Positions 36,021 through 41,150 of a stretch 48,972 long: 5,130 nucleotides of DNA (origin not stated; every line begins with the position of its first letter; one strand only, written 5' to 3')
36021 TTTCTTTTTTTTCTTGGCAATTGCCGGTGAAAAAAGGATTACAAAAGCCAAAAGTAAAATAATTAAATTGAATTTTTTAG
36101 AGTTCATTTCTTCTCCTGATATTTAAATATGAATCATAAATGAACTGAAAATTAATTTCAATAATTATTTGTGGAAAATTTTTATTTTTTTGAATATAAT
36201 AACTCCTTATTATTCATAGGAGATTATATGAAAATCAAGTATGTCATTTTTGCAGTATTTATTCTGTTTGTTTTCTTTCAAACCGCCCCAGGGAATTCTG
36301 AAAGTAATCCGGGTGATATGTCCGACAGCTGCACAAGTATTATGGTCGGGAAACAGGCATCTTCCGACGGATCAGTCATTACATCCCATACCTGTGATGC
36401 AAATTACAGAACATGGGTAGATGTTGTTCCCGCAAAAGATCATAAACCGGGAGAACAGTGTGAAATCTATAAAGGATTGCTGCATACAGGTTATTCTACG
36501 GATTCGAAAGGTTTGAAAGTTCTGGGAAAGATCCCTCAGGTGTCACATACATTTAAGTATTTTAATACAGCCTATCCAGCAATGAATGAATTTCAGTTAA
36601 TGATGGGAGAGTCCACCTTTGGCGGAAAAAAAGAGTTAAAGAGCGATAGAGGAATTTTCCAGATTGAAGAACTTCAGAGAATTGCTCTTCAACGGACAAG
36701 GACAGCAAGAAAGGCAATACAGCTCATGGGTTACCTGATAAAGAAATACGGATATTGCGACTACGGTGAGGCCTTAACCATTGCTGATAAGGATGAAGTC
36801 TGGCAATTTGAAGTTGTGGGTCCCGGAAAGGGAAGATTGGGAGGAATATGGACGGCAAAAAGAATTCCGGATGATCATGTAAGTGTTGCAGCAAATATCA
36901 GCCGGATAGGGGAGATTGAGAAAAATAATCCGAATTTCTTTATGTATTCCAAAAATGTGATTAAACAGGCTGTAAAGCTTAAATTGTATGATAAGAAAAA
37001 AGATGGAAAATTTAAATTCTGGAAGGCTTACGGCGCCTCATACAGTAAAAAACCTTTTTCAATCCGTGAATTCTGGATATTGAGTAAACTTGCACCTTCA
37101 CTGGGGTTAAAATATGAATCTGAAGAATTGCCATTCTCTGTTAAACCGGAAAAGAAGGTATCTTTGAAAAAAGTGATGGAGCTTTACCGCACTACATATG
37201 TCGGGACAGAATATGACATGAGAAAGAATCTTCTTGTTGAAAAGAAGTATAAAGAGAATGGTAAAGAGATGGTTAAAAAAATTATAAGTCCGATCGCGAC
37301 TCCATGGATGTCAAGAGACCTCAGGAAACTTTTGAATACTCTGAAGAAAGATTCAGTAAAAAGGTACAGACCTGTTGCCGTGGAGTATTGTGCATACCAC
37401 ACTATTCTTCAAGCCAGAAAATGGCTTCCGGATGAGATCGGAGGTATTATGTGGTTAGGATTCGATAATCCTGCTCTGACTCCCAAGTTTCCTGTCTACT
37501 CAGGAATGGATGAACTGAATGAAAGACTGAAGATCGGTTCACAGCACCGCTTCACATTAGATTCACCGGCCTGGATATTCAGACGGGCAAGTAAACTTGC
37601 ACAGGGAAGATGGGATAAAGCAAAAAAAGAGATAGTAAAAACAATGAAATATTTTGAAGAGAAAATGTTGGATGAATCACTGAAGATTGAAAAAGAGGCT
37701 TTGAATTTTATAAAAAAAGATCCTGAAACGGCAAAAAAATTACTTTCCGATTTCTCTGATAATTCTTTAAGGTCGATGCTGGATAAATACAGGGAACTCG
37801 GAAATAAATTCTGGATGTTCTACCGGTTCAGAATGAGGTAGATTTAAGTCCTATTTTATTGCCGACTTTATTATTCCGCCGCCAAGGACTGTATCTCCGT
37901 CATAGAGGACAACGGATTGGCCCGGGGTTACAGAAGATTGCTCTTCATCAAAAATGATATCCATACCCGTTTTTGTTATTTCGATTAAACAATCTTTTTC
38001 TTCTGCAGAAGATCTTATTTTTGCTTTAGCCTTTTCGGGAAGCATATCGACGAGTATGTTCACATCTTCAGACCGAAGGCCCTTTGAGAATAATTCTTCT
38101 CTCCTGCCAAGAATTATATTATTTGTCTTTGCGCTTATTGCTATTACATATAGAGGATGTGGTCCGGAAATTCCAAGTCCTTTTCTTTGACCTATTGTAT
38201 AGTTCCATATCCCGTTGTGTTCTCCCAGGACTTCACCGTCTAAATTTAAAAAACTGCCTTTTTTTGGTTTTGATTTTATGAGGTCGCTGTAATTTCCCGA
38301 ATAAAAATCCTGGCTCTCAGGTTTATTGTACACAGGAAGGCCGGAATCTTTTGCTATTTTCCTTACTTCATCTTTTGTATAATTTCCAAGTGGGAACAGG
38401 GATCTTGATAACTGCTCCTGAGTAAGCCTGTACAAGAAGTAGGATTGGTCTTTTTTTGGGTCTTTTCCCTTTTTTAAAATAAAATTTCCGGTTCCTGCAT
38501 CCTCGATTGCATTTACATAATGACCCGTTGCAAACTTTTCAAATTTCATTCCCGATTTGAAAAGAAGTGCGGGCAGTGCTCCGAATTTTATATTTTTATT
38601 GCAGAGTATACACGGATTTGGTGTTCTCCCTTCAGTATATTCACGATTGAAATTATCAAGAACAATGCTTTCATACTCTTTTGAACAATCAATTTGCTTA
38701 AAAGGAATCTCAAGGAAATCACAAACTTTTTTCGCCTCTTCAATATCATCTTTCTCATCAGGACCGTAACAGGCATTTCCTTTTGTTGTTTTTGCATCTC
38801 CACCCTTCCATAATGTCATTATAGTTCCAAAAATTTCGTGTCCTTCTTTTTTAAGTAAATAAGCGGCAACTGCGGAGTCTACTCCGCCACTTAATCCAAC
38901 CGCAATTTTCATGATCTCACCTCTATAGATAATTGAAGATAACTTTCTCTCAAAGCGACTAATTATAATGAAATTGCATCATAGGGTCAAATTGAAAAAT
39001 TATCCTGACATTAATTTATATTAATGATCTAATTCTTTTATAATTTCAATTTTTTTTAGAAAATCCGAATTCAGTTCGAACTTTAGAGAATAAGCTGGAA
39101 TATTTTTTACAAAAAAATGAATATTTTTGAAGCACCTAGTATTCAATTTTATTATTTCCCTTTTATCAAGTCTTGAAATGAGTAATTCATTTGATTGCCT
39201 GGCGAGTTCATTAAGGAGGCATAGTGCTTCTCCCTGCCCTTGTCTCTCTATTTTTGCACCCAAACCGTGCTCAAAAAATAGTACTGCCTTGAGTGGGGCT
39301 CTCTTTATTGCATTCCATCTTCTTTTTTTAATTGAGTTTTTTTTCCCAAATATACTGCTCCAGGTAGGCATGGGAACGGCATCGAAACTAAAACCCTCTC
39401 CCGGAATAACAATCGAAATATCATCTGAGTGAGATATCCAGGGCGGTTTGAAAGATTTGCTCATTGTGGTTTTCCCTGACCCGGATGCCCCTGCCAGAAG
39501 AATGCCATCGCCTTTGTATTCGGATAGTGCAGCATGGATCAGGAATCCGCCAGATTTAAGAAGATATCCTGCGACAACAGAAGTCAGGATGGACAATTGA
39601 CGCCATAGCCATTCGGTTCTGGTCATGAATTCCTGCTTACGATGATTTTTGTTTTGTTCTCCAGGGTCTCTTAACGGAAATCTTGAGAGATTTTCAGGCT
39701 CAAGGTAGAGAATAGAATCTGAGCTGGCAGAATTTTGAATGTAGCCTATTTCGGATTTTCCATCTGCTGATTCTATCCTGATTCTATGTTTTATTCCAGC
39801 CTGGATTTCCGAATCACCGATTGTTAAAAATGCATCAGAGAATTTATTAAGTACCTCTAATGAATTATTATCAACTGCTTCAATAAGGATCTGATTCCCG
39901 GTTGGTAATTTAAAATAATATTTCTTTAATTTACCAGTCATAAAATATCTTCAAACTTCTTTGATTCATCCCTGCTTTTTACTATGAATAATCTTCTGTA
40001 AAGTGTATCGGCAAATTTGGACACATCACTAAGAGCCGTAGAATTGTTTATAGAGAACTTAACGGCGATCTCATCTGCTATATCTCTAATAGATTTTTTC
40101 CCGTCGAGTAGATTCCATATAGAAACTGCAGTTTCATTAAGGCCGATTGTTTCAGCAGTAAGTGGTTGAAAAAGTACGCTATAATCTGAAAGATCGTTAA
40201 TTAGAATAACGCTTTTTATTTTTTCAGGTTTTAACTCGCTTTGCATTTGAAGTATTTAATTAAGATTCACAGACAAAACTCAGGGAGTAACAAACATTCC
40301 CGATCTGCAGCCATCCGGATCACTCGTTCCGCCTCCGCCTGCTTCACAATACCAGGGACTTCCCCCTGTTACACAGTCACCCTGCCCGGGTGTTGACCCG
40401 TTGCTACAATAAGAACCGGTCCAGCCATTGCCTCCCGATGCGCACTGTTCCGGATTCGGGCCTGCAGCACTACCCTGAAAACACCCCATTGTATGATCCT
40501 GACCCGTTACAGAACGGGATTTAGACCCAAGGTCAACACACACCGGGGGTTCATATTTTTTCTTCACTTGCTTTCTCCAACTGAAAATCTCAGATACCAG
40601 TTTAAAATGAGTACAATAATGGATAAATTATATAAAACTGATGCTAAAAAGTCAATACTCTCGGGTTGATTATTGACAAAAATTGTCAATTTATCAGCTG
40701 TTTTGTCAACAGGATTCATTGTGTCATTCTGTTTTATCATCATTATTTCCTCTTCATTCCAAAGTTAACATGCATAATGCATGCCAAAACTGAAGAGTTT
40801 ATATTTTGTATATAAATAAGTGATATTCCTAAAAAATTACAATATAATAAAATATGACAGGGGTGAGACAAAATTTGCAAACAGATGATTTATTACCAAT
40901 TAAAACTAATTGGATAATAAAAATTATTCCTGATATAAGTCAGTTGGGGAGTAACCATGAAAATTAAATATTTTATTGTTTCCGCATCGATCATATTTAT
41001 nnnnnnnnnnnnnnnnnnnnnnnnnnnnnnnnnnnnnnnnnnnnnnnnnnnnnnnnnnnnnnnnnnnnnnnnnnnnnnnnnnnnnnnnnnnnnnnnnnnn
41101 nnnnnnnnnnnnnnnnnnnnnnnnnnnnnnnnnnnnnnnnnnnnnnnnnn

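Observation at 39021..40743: Minimal RiPP-like operon: Cys/Gly-rich peptide, PqqD recognition protein and HprK-like kinase, with no other maturase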

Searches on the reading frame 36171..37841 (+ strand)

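Call 7: search_protein_families(library=pfam, proteins=[window:36171-37841:+], max_evalue=0.001)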
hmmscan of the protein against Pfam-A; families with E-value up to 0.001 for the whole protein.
window:36171-37841:+ (556 aa): 1 family
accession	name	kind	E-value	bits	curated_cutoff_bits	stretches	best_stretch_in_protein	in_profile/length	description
PF03577.20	Peptidase_C69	-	9.7e-63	213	23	1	53-492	1-400/402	Peptidase family C69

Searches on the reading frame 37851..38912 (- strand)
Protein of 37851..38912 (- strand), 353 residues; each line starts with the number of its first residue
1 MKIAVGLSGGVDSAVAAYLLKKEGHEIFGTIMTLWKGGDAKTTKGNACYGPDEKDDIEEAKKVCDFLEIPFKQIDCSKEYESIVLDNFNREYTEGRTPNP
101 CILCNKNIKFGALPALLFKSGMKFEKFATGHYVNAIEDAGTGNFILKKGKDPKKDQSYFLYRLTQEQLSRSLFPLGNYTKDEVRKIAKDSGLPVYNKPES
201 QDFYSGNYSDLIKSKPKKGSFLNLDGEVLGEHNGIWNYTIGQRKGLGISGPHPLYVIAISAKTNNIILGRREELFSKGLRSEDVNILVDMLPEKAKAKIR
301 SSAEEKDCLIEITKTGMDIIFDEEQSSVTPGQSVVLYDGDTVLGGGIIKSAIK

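Call 7: search_protein_families(library=pfam, proteins=[window:37851-38912:-], max_evalue=0.001)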
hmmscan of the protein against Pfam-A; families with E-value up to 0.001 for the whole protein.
window:37851-38912:- (353 aa): 4 families
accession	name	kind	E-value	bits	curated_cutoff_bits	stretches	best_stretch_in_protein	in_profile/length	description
PF03054.22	tRNA_Me_trans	-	2.1e-67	227.1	20.6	1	1-202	1-196/202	tRNA methyl transferase HUP domain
PF20259.3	tRNA_Me_trans_M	-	3.4e-19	68.6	27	1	216-270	10-66/66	tRNA methyl transferase PRC-barrel domain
PF20258.4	tRNA_Me_trans_C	-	3.4e-16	59.8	20.6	1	277-348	2-77/77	Aminomethyltransferase beta-barrel domain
PF02540.23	NAD_synthase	-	2.4e-07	30.6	21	1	2-91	20-95/242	NAD synthase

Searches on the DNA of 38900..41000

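Call 92: search_rna_families(source=window, start=38900, end=41000, threshold=evalue, max_evalue=1)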
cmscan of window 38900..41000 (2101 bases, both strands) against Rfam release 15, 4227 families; matches with E-value up to 1: 1.
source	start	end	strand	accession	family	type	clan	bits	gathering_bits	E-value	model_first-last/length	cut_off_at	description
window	39892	39960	-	RF00539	snoMe28S-Cm788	Gene; snRNA; snoRNA; CD-box;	-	27.6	45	0.55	1-74/74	no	Small nucleolar RNA Me28S-Cm788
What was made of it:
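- Tried and rejected: Rfam finds nothing (call 92).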
